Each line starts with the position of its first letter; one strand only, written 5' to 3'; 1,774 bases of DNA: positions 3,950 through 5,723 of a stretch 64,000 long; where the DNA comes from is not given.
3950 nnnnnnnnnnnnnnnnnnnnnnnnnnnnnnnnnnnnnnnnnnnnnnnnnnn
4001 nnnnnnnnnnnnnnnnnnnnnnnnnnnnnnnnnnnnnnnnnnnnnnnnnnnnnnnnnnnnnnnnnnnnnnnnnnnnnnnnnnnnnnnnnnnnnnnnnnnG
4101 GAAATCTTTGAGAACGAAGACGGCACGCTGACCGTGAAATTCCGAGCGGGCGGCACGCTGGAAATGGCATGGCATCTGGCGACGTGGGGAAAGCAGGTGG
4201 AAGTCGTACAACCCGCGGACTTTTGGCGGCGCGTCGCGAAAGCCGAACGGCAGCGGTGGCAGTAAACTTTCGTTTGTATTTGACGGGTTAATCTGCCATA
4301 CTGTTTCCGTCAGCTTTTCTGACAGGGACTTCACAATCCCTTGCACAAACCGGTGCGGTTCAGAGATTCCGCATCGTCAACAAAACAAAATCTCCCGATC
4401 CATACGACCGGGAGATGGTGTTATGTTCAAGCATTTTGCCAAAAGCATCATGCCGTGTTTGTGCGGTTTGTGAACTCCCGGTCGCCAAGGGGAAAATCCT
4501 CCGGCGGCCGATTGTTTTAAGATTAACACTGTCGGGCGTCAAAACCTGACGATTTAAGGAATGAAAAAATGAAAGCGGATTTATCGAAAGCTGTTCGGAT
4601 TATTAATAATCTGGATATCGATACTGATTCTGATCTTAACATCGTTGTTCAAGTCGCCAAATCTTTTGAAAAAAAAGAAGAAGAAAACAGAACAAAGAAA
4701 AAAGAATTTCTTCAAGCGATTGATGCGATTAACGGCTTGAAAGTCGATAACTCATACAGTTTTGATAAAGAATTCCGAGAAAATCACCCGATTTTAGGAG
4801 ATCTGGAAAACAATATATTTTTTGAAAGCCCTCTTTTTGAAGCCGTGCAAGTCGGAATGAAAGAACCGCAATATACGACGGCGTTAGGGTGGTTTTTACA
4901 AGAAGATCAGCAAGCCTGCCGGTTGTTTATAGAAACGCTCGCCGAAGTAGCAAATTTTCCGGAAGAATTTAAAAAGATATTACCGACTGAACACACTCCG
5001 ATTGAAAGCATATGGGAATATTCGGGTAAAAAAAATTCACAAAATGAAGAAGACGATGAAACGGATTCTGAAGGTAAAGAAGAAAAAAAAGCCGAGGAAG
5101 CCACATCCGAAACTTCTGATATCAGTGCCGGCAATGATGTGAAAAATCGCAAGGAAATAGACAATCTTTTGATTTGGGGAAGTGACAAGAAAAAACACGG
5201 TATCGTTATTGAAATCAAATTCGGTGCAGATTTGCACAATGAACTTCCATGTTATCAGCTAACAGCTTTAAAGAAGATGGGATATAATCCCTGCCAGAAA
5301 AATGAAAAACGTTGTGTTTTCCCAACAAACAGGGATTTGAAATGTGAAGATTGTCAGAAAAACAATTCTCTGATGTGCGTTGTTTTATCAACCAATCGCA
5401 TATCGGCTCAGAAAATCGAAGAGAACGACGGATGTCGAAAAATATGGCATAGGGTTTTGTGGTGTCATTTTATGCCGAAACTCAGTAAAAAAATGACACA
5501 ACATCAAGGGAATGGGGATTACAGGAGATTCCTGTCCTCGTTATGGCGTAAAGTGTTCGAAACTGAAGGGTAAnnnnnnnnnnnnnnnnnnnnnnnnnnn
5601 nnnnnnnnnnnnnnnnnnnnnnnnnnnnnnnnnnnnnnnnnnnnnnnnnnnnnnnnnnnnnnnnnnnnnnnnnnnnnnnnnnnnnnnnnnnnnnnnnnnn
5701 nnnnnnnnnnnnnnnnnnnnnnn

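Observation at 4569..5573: Putative PD-(D/E)xK nuclease with a C-terminal cysteine cluster in the AT-rich cassette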

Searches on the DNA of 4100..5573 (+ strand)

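Call 84: search_rna_families(source=window, start=4100, end=4700, threshold=evalue, max_evalue=1, show_alignments=3)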
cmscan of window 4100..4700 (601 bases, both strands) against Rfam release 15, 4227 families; matches with E-value up to 1: 1.
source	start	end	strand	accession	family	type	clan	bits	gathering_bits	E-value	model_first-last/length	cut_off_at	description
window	4406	4491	+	RF02221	sRNA-Xcc1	Gene; sRNA;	-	32.5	53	0.00088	1-87/87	no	sRNA-Xcc1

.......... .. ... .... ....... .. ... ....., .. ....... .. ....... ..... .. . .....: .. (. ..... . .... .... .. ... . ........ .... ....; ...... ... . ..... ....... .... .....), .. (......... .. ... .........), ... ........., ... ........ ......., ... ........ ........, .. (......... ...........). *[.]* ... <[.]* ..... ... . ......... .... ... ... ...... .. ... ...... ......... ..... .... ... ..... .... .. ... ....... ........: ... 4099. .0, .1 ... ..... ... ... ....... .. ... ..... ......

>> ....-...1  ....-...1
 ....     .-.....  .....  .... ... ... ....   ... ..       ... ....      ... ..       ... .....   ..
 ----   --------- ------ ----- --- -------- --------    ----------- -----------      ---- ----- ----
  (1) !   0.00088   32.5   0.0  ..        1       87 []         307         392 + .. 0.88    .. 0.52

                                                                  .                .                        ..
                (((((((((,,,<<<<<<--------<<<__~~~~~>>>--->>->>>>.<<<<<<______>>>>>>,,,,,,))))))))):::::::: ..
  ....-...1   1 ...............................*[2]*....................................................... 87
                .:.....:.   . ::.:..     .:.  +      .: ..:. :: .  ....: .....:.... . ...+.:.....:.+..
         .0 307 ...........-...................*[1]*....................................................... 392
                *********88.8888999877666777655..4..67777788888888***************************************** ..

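Call 107: search_rna_families(sources=[L015, L001, L020, L005], threshold=evalue, max_evalue=1)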
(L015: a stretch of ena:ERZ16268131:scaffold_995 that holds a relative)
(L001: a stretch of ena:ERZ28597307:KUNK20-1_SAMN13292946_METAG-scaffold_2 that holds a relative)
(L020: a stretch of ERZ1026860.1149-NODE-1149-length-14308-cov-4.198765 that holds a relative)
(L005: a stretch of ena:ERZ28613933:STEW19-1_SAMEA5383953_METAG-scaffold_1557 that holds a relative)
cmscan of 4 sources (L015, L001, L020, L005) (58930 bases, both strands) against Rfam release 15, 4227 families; matches with E-value up to 1: 13.
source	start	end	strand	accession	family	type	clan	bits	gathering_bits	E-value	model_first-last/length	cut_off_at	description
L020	1287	1357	+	RF00005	tRNA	Gene; tRNA;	CL00001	65.5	29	4.9e-12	1-71/71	no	tRNA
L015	9430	9503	-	RF00005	tRNA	Gene; tRNA;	CL00001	57.5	29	8e-10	1-71/71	no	tRNA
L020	8043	8128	+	RF02221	sRNA-Xcc1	Gene; sRNA;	-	35.6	53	0.016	1-87/87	no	sRNA-Xcc1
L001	11318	11403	+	RF02221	sRNA-Xcc1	Gene; sRNA;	-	30.6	53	0.25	1-87/87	no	sRNA-Xcc1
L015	7039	7106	+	RF01393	isrJ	Gene; sRNA;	-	30.4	37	0.11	1-75/75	no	isrJ Hfq binding RNA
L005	12620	12744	+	RF02376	antisense_SR1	Gene; sRNA;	-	29.1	45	0.1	1-210/210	no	SR1 sRNA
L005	7637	7722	+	RF02221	sRNA-Xcc1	Gene; sRNA;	-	29.1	53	0.54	1-87/87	no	sRNA-Xcc1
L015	9382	9420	-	RF00489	ctRNA_p42d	Gene; antisense;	-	26.9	50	0.11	1-46/46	no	ctRNA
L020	4561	4635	+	RF00521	SAM_alpha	Cis-reg; riboswitch;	-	26.7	36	0.06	1-79/79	no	Alpha-proteobacteria SAM riboswitch aptamer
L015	9383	9435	-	RF02353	BjrC68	Gene; sRNA;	-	25.8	39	0.016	1-82/82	no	Bradyrhizobiaceae sRNA BjrC68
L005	12708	12745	-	RF00125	IS128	Gene; sRNA;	-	25.7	80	0.39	161-198/209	no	IS128 RNA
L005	3637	3712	+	RF00521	SAM_alpha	Cis-reg; riboswitch;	-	24.6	36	0.22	1-79/79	no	Alpha-proteobacteria SAM riboswitch aptamer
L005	7712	7881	-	RF02706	TeloSII_ncR30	Gene; sRNA;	-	22.6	86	0.6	1-226/226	no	TeloSII non coding RNA 30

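Call 124: search_rna_families(sources=[L007, L008, L009, L010, L011, L012], threshold=evalue, max_evalue=1)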
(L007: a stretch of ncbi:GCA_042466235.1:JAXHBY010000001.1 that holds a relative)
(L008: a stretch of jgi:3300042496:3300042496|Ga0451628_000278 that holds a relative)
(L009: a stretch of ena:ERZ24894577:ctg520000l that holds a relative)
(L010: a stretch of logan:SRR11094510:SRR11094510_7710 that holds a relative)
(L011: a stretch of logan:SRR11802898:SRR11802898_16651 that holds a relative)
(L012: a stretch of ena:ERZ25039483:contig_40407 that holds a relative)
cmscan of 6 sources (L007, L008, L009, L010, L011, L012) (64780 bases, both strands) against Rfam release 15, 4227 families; matches with E-value up to 1: 2.
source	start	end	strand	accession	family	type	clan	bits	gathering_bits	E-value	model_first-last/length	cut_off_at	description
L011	5995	6084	-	RF00005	tRNA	Gene; tRNA;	CL00001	58.4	29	4.8e-10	1-71/71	no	tRNA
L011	5995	6049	+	RF04351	Plastid-psbl-rps4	Cis-reg;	-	49.6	68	1.4e-07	1-53/53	no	Plastid-psbl-rps4 3UTR RNA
